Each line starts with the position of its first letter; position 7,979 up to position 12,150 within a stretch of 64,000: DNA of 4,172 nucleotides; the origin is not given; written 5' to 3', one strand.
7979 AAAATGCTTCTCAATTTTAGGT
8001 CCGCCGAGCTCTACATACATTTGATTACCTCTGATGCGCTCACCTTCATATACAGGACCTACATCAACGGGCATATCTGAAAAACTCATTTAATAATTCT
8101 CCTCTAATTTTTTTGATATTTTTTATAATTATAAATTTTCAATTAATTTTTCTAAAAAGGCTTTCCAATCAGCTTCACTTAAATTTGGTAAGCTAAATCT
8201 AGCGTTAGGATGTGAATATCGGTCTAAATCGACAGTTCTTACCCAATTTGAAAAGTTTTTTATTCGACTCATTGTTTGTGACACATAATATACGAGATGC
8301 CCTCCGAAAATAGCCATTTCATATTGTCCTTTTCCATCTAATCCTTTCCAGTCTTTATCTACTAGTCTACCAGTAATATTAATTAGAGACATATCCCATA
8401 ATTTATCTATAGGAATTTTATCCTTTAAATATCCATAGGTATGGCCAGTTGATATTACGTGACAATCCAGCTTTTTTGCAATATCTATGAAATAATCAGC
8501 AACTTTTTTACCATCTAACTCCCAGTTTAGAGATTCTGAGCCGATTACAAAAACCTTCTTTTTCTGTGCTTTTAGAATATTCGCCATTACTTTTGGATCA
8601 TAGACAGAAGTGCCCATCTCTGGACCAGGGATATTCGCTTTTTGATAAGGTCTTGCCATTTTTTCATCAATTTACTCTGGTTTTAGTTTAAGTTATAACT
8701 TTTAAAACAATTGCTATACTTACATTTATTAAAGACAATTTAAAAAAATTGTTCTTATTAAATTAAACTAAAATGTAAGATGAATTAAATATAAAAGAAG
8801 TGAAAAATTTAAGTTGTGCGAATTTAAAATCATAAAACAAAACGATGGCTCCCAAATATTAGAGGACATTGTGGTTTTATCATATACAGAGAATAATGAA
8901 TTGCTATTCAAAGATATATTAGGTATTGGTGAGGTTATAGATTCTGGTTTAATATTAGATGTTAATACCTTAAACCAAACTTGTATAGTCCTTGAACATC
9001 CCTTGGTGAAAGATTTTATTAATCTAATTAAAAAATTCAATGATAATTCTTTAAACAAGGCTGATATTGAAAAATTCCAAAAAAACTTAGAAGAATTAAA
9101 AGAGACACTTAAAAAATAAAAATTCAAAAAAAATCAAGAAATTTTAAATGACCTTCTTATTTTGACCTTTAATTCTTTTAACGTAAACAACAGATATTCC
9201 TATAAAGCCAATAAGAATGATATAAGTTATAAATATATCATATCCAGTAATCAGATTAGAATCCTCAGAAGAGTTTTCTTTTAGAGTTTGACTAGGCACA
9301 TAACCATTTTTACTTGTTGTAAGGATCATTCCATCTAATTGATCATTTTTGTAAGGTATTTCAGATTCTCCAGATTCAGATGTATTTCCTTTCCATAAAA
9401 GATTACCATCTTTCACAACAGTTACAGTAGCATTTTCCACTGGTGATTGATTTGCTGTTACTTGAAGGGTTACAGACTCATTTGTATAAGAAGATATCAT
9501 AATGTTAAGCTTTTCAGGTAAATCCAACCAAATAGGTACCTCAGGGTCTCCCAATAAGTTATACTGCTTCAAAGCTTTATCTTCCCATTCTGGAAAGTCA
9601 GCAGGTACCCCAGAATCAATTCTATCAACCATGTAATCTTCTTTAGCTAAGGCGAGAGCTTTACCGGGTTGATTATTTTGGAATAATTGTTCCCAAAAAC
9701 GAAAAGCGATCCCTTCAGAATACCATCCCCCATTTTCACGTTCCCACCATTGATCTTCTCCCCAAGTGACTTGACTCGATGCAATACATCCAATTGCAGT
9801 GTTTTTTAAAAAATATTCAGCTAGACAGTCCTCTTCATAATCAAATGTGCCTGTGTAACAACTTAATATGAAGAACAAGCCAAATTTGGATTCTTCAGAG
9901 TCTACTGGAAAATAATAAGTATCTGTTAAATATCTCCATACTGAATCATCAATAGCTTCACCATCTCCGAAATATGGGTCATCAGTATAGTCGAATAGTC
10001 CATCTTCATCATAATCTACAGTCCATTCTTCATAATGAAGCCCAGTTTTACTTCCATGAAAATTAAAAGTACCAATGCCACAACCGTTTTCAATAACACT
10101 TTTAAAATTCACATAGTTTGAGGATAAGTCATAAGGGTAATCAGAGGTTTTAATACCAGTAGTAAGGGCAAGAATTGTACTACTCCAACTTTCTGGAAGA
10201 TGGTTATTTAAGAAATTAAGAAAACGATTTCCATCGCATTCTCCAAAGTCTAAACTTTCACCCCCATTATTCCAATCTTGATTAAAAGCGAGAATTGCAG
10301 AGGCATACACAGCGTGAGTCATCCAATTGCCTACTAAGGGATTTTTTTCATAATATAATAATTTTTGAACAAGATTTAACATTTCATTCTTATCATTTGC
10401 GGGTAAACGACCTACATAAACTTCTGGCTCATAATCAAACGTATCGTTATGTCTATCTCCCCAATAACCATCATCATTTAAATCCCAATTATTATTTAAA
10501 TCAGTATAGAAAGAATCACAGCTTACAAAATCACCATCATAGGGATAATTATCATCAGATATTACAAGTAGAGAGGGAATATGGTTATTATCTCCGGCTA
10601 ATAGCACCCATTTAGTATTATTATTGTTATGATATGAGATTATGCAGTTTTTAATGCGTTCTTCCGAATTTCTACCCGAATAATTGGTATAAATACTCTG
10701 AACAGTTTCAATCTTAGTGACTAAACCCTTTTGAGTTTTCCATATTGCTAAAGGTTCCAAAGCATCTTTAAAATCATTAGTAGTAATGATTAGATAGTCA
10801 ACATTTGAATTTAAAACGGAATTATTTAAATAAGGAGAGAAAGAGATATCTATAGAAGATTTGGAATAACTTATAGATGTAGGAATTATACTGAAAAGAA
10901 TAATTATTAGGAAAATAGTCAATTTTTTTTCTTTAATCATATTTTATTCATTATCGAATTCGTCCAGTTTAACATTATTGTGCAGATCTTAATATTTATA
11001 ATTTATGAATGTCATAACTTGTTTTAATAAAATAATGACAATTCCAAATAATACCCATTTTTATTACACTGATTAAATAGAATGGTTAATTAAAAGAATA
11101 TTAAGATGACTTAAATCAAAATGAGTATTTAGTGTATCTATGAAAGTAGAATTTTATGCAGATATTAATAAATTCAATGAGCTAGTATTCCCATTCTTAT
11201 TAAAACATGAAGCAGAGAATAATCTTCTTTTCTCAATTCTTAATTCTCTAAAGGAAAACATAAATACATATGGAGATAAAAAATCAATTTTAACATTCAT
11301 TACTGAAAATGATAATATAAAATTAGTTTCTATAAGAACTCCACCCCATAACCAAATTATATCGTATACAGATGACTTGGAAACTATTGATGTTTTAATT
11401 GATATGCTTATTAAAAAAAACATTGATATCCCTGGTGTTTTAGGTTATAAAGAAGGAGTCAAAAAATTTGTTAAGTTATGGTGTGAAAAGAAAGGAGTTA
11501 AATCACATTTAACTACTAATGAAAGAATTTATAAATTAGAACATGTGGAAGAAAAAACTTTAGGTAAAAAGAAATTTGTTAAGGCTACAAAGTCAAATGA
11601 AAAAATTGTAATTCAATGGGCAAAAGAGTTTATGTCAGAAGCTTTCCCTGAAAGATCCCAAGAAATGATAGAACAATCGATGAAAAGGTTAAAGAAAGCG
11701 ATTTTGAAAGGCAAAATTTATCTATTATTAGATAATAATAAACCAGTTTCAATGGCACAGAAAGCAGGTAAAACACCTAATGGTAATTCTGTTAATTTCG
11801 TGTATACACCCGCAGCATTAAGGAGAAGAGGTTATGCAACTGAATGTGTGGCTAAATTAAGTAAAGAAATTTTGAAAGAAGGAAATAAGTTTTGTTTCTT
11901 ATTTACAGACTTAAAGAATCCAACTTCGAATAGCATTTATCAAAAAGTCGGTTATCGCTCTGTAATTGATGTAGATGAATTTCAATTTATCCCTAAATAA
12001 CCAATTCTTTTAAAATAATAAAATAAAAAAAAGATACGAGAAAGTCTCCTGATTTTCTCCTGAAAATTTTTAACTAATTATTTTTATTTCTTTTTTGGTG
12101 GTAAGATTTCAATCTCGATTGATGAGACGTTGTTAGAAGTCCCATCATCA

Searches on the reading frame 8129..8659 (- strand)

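Call 15: search_protein_families(library=pfam, proteins=[window:8129-8659:-])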
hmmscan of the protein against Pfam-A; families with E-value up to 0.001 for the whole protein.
window:8129-8659:- (176 aa): 1 family
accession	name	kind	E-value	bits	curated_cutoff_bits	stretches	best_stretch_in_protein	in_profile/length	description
PF02552.22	CO_dh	-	5.6e-24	85.2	21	1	3-171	6-166/168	CO dehydrogenase beta subunit/acetyl-CoA synthase epsilon subunit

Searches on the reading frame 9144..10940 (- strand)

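Call 15: search_protein_families(library=pfam, proteins=[window:9144-10940:-])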
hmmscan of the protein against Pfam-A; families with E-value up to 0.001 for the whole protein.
window:9144-10940:- (598 aa): 1 family
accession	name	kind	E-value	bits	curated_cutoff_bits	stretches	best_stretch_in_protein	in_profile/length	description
PF01364.23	Peptidase_C25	-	6.9e-53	180.6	23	1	49-468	1-372/374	Peptidase family C25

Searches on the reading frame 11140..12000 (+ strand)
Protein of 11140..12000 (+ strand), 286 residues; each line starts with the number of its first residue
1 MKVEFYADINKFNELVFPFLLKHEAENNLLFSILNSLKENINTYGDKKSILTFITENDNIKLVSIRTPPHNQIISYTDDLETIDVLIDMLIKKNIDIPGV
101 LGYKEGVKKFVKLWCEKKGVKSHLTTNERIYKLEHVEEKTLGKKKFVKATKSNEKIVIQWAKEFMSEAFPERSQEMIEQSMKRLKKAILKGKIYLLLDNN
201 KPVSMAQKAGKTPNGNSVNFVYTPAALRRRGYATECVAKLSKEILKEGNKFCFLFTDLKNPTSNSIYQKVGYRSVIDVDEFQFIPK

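Call 15: search_protein_families(library=pfam, proteins=[window:11140-12000:+])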
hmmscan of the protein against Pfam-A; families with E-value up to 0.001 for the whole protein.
window:11140-12000:+ (286 aa): 5 families
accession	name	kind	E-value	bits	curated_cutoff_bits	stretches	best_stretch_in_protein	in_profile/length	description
PF08445.16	FR47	-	2.9e-08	34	22.1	1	216-275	22-80/86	FR47-like protein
PF12746.13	GNAT_acetyltran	-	6.8e-06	26.3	26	1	126-274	94-236/243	GNAT acetyltransferase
PF00583.31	Acetyltransf_1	-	8.2e-06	26.5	20.7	1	159-272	6-116/116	Acetyltransferase (GNAT) family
PF13527.13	Acetyltransf_9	-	4.4e-05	23.9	25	1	161-273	13-125/127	Acetyltransferase (GNAT) domain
PF13673.13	Acetyltransf_10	-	0.0007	20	23.6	0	174-281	14-116/128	Acetyltransferase (GNAT) domain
